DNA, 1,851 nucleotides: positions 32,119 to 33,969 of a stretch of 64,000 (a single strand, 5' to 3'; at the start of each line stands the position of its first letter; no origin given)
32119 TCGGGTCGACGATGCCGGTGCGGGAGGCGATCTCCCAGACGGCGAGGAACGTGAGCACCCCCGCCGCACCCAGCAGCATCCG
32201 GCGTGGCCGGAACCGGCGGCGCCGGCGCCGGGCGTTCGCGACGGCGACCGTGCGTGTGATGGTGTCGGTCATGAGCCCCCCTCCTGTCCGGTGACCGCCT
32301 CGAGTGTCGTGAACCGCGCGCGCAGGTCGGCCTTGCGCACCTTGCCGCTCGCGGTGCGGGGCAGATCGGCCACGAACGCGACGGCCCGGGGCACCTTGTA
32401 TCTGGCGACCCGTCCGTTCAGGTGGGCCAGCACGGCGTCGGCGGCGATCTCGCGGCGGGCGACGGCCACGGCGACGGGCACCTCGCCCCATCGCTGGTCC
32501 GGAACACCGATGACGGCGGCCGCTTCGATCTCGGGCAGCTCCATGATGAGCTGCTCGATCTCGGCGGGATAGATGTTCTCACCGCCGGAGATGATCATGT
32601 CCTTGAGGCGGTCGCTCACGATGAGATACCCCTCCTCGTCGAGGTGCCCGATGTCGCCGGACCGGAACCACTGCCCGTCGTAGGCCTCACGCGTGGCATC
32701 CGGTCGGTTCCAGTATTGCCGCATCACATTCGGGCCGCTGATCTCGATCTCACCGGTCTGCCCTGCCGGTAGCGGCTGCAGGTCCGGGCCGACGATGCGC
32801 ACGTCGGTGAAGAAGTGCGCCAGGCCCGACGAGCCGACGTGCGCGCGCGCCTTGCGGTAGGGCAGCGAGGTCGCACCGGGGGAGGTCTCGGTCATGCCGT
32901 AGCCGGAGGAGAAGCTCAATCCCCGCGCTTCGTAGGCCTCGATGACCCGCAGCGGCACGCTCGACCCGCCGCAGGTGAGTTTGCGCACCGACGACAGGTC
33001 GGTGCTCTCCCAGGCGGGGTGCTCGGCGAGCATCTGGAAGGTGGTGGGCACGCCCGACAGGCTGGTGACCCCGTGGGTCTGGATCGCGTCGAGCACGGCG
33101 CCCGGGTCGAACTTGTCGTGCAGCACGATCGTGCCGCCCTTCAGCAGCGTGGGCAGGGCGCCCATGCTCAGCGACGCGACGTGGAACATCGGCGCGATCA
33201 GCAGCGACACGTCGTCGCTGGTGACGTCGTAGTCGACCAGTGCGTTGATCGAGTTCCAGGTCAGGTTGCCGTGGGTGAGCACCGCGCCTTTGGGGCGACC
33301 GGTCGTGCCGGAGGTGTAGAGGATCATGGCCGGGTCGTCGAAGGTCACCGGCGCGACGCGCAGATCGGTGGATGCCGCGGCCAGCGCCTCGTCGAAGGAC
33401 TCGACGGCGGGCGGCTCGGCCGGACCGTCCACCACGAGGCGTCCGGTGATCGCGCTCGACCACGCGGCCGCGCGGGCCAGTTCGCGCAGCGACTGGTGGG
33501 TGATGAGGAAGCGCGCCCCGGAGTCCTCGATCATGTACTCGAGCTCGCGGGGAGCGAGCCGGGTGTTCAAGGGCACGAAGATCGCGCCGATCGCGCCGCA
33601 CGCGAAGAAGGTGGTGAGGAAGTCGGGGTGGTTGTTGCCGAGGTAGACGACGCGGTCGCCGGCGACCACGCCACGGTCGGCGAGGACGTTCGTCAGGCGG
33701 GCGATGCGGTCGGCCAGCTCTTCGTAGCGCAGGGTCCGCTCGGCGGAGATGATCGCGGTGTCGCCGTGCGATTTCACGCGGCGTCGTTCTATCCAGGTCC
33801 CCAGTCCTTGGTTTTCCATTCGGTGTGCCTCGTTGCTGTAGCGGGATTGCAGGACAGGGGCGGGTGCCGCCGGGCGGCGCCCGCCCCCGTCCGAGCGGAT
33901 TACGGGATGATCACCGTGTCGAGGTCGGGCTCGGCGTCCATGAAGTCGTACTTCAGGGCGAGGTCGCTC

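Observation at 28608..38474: phd/cou-type hydroxycinnamate beta-oxidative operon carrying an embedded NitT/TauT-type ABC importer and a coupled MFS pump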

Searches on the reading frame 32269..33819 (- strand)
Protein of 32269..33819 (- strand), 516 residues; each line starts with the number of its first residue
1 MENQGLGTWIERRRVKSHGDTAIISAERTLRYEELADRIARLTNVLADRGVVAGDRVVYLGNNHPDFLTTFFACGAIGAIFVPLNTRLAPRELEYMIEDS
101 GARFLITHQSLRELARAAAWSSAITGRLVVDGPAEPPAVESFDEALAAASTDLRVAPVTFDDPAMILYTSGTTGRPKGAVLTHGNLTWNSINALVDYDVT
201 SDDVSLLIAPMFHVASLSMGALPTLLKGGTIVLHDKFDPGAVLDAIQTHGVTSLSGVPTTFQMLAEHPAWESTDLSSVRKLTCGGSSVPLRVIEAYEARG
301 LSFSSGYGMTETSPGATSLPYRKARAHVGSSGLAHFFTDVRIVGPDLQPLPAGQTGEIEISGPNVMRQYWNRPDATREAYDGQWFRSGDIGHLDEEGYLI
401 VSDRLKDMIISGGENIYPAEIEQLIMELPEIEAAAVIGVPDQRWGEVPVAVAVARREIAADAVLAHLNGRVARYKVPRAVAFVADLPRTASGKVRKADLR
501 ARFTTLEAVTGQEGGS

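Call 7: search_protein_families(library=pfam, proteins=[window:32269-33819:-])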
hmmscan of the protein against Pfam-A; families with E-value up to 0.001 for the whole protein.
window:32269-33819:- (516 aa): 2 families
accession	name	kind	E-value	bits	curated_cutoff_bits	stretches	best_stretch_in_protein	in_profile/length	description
PF00501.34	AMP-binding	-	7.9e-93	311.7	29.9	1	14-370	5-384/384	AMP-binding enzyme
PF13193.12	AMP-binding_C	-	2.9e-19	70.2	24.5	1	420-493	1-76/76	AMP-binding enzyme C-terminal domain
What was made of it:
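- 32269..33819 (-): Hydroxycinnamate (feruloyl/p-coumaroyl)-CoA ligase. AMP-binding at 312 bits (call 7).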

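Call 8: search_protein_families(library=ncbifam, proteins=[window:32269-33819:-])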
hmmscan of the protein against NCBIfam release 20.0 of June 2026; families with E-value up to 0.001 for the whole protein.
window:32269-33819:- (516 aa): 106 families (the best 25 are shown)
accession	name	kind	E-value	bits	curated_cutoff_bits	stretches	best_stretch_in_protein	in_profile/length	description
NF004837.0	PRK06187.1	subfamily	2.4e-152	507.9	476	1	15-505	19-524/531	long-chain-fatty-acid--CoA ligase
NF005307.0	PRK06839.1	equivalog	9.5e-132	440.1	748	1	4-500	2-490/496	o-succinylbenzoate--CoA ligase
NF006182.0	PRK08316.1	subfamily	1.4e-125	419.8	663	1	3-506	10-520/523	fatty acyl-CoA synthetase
NF005676.0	PRK07470.1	equivalog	4.1e-112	375.5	774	1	10-505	26-531/544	acyl-CoA synthetase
NF005857.1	PRK07786.1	exception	6e-112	374.8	733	1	10-504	15-513/513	fatty-acid--CoA ligase FadD5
NF006572.0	PRK09088.1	equivalog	3.6e-110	369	696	1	27-503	26-487/491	acyl-CoA synthetase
NF002966.0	PRK03640.1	equivalog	2.2e-109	366.2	556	1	8-502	6-479/483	o-succinylbenzoate--CoA ligase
NF005702.0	PRK07514.1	subfamily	4.3e-107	358.6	558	1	24-505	24-502/506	malonyl-CoA synthase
NF005801.1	PRK07656.1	equivalog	3.8e-105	352.4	657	1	17-500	13-500/500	FadD3 family acyl-CoA ligase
NF004797.0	PRK06145.1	equivalog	3.9e-105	352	850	1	19-505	17-497/499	acyl-CoA synthetase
NF052269.1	Staph_lig_FadD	equivalog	1e-102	344.1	650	1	9-501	5-491/499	long-chain-fatty-acid--CoA ligase FadD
NF006181.0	PRK08314.1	subfamily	3.1e-102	342.7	705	2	138-499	182-550/563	long-chain-fatty-acid--CoA ligase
NF004114.0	PRK05605.1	equivalog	6.2e-99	331.9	766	2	150-504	210-570/575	long-chain-fatty-acid--CoA ligase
TIGR01923.1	menE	equivalog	1e-98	331.1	330.15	1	32-498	2-441/442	o-succinylbenzoate--CoA ligase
NF009233.0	PRK12583.1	subfamily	5.2e-93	312.3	832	2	140-502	180-549/558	fatty acid CoA ligase family protein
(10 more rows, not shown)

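Call 60: search_solved_structures(query=window:32269-33819:-, max_evalue=1e-40)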
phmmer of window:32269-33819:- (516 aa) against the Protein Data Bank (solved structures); distinct sequences matched with E-value up to 1e-40: 78 (the best 60 are shown).
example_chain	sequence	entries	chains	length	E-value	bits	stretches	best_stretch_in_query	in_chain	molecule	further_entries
8weu_A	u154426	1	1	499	1e-155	522.3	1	1-504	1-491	Fatty-acyl-CoA synthase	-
8wev_A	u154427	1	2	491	1.9e-155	521.4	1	1-503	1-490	Feruloyl-CoA Synthetase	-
3r44_A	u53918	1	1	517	1.4e-94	320.6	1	28-504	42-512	fatty acyl CoA synthetase FADD13 (FATTY-ACYL-CoA SYNTHETASE)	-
8r2q_A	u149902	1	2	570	3.2e-94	319.4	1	11-505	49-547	Probable fatty-acid-CoA ligase FadD5 (Fatty-acid-CoA synthetase) (Fatty-acid-CoA synthase)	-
5buq_A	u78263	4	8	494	1.9e-80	274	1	9-500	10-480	2-succinylbenzoate--CoA ligase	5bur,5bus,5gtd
5x8f_A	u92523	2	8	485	6.2e-80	272.3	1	9-500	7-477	2-succinylbenzoate--CoA ligase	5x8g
4gxr_A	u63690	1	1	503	6.7e-80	272.2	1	27-503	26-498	Malonyl CoA synthetase, Benzoate-CoA ligase Chimeric protein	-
4fuq_A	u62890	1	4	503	2e-79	270.6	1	27-503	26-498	Malonyl CoA synthetase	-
4gxq_A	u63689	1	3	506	1.2e-78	268.1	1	27-503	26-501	Malonyl CoA synthetase, Benzoate-CoA ligase Chimeric protein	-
4fut_A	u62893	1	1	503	1.7e-78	267.5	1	27-503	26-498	Malonyl CoA synthetase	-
8r2r_A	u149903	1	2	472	2.2e-74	254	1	11-431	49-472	Probable fatty-acid-CoA ligase FadD5 (Fatty-acid-CoA synthetase) (Fatty-acid-CoA synthase)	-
1ult_A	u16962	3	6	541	8.1e-72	245.5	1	28-503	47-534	long chain fatty acid-CoA ligase | long-chain-fatty-acid-CoA synthetase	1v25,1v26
3ivr_A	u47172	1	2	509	1.4e-67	231.5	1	30-500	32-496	Putative long-chain-fatty-acid CoA ligase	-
5bsw_A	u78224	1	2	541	2.1e-62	214.5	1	43-503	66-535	4-coumarate--CoA ligase 2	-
3a9u_A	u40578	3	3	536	3e-62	214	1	39-503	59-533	4-coumarate--CoA ligase | 4-coumarate:CoA ligase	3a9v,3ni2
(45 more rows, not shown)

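Call 64: search_solved_structures(query=window:32269-33819:-, max_evalue=1e-150, show_alignments=1)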
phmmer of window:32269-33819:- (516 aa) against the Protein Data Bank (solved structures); distinct sequences matched with E-value up to 1e-150: 2.
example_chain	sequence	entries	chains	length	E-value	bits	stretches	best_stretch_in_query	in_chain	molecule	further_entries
8weu_A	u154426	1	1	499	1e-155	522.3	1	1-504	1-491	Fatty-acyl-CoA synthase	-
8wev_A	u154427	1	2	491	1.9e-155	521.4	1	1-503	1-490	Feruloyl-CoA Synthetase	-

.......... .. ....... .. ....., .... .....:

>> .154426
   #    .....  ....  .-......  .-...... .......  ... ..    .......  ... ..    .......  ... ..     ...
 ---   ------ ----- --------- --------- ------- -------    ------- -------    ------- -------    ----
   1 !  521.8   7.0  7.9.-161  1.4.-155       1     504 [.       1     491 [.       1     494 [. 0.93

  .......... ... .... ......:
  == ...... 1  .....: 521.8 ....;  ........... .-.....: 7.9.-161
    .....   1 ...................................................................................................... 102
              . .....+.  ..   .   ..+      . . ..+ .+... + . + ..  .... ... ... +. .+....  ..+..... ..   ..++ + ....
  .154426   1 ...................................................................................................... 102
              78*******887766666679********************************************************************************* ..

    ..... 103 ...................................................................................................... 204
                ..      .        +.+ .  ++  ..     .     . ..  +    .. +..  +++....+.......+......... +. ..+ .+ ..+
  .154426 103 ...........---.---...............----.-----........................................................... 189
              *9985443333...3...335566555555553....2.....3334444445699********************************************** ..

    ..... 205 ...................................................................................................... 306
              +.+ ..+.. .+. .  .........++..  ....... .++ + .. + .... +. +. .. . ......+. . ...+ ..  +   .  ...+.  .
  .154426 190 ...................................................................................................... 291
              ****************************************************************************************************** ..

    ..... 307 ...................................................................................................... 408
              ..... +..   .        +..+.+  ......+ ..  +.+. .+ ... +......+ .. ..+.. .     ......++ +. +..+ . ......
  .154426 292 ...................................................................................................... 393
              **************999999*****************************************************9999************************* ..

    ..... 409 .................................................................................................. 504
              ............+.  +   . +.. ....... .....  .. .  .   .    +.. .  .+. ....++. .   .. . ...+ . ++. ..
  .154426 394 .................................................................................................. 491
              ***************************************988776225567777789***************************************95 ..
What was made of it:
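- The ligase is 53% identical to a feruloyl-CoA synthetase of known structure (call 64).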
